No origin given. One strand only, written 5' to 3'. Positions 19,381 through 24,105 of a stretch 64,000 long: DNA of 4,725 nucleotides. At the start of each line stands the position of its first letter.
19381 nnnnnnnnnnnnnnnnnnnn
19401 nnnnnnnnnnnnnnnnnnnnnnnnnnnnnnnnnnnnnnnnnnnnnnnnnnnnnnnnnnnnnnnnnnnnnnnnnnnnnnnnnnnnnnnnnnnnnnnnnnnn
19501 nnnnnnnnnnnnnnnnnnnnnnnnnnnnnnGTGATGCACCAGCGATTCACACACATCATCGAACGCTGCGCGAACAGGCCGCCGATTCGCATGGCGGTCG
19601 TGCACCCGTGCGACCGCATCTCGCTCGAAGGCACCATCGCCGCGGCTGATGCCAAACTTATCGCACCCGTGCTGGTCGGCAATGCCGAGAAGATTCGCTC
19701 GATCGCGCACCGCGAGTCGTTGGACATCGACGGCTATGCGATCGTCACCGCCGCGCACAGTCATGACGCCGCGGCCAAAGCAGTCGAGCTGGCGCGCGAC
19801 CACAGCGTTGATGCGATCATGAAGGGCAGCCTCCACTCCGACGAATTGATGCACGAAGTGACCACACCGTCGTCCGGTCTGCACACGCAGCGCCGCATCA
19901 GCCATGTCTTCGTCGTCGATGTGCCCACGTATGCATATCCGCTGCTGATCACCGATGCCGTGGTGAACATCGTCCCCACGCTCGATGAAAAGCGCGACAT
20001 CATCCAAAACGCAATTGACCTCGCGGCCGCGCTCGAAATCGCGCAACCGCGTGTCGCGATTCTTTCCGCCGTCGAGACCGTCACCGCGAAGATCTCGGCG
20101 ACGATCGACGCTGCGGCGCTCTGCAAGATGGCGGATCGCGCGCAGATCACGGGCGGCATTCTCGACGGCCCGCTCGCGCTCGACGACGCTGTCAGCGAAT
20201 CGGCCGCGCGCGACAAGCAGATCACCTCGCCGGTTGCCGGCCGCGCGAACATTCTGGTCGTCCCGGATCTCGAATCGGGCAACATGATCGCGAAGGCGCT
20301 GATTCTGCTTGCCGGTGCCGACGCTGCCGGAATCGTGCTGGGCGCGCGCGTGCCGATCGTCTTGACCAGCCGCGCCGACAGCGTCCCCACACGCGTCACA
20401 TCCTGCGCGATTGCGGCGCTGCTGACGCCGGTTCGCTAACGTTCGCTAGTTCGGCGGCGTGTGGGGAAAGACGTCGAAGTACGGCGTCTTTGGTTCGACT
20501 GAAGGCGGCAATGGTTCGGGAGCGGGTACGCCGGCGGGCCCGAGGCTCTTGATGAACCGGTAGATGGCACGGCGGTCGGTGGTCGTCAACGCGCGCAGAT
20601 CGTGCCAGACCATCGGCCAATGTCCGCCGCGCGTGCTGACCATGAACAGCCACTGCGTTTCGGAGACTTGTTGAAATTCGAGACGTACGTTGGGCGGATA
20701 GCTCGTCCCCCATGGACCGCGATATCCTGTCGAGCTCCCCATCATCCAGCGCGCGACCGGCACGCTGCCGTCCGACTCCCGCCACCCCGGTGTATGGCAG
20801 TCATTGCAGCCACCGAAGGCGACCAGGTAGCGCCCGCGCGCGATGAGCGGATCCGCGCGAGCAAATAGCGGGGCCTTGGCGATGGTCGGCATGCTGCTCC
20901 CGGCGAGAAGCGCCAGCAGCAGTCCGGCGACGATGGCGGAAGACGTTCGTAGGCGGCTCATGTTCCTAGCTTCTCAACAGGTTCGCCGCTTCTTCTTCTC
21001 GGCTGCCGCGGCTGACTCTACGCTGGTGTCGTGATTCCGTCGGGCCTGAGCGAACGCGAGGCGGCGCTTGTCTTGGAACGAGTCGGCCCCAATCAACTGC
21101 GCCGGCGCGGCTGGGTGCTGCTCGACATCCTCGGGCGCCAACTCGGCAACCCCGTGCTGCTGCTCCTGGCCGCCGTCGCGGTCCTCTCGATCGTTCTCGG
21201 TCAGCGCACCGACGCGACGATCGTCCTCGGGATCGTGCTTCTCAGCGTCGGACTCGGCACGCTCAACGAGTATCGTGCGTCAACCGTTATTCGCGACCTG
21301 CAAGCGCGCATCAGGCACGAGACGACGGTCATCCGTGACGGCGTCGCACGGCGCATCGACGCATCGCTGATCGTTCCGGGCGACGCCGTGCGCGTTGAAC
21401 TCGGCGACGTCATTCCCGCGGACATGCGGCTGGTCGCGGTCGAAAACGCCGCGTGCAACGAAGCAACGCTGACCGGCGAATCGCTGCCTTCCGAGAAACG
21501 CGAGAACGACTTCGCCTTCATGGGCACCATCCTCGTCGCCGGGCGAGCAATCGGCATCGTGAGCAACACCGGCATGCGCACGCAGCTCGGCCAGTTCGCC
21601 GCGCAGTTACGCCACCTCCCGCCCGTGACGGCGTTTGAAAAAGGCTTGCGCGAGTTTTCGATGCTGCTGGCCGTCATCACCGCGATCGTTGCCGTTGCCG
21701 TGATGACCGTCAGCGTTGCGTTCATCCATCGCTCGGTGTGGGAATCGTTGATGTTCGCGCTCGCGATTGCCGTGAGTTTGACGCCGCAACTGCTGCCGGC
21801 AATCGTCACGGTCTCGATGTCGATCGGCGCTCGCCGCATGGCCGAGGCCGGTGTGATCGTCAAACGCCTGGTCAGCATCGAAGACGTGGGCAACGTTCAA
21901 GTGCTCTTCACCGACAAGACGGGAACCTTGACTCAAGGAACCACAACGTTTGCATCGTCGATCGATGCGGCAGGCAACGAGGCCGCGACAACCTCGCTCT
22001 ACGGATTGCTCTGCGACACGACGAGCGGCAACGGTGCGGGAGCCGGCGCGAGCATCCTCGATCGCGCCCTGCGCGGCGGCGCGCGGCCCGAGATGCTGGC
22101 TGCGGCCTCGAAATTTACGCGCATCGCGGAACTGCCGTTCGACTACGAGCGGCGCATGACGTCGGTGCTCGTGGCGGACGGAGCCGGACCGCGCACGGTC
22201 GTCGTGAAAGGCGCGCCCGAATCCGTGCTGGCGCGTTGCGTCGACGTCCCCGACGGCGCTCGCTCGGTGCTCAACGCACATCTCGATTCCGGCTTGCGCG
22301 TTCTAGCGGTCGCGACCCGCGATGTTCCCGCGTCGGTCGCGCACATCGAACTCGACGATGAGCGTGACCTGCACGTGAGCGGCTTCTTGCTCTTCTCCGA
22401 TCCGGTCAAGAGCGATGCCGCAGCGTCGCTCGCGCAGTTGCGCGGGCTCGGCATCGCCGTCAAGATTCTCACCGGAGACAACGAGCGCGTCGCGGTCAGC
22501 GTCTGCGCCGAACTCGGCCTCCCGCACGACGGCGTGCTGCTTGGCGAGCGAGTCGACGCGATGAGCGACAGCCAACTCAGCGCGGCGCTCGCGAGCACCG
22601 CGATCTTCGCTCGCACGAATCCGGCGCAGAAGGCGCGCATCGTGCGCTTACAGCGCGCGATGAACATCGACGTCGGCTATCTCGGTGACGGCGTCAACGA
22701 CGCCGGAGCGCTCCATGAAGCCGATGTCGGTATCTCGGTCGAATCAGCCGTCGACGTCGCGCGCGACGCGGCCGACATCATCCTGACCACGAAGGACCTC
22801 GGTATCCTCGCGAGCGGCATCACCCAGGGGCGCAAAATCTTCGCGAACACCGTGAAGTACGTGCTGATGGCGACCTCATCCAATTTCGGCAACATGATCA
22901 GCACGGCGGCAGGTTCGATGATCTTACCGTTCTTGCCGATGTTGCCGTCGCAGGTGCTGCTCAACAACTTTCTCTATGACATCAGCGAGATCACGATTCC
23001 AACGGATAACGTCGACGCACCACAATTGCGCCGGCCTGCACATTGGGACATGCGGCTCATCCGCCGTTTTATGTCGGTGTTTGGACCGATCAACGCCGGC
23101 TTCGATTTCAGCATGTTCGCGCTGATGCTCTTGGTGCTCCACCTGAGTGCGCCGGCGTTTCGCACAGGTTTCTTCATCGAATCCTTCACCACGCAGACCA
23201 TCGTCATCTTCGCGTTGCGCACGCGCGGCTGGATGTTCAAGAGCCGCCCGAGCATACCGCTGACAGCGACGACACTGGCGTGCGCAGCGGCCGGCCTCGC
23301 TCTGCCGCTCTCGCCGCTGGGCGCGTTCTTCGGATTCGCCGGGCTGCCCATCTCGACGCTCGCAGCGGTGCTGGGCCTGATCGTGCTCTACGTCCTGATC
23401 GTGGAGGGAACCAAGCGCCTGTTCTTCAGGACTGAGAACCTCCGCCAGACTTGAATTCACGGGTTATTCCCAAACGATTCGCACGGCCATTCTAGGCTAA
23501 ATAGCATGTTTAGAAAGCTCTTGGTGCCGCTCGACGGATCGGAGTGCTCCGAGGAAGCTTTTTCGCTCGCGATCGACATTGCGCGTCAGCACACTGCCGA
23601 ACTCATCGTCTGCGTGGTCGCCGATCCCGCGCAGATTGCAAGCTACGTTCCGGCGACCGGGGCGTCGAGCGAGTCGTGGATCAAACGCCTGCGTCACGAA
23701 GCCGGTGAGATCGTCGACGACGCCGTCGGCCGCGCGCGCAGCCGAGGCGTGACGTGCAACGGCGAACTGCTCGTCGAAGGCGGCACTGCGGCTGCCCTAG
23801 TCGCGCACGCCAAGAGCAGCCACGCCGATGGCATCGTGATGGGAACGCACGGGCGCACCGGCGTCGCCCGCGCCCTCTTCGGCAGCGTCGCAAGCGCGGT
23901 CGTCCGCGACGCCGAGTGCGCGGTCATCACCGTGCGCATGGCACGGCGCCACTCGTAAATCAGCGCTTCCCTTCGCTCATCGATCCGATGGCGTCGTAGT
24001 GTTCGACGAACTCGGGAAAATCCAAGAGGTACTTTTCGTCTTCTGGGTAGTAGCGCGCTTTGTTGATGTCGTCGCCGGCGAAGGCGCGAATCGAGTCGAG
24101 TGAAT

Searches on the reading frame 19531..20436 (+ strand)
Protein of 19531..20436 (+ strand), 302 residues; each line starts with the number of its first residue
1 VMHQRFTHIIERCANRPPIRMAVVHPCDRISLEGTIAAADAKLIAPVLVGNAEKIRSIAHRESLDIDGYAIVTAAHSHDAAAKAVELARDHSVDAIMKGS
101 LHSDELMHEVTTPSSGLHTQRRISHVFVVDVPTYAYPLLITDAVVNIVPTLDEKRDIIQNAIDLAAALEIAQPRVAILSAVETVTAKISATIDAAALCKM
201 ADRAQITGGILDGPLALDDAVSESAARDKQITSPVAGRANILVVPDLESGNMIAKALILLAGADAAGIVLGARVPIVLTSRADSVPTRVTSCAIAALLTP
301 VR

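Call 50: search_protein_families(library=pfam, proteins=[window:19531-20436:+], max_evalue=0.001)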
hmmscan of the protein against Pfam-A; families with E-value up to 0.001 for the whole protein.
window:19531-20436:+ (302 aa): 1 family
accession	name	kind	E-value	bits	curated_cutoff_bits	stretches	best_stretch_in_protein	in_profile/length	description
PF01515.24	PTA_PTB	-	6.4e-42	144.5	24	1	78-296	102-319/319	Phosphate acetyl/butaryl transferase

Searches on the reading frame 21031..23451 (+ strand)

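Call 30: search_protein_families(library=pfam, proteins=[window:21031-23451:+], max_evalue=0.001)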
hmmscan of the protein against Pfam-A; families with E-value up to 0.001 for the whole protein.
window:21031-23451:+ (807 aa): 5 families
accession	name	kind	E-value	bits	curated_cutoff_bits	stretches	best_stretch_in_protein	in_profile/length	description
PF00122.25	E1-E2_ATPase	-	4e-41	141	28.1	1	95-272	4-180/181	E1-E2 ATPase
PF00689.26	Cation_ATPase_C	-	2.2e-17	63.9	27.3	1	634-797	1-175/175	Cation transporting ATPase, C-terminus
PF00702.32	Hydrolase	-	5.3e-11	43.7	26.4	1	290-565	2-191/191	haloacid dehalogenase-like hydrolase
PF13246.12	Cation_ATPase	-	9.6e-09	35.6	21.7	1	359-404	43-89/91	Cation transport ATPase (P-type)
PF00690.31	Cation_ATPase_N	-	5.3e-08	32.8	20.4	1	3-53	18-69/69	Cation transporter/ATPase, N-terminus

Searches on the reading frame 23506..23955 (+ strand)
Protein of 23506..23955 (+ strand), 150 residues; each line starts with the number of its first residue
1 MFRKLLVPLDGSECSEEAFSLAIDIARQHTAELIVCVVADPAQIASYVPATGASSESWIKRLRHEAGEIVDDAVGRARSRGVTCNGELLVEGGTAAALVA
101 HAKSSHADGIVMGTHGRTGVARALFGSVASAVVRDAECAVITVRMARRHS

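Call 30: search_protein_families(library=pfam, proteins=[window:23506-23955:+], max_evalue=0.001)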
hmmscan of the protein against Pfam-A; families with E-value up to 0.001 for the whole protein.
window:23506-23955:+ (150 aa): 1 family
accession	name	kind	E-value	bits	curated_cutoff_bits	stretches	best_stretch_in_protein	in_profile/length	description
PF00582.32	Usp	-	7.1e-29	101.6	24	1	1-144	1-141/141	Universal stress protein family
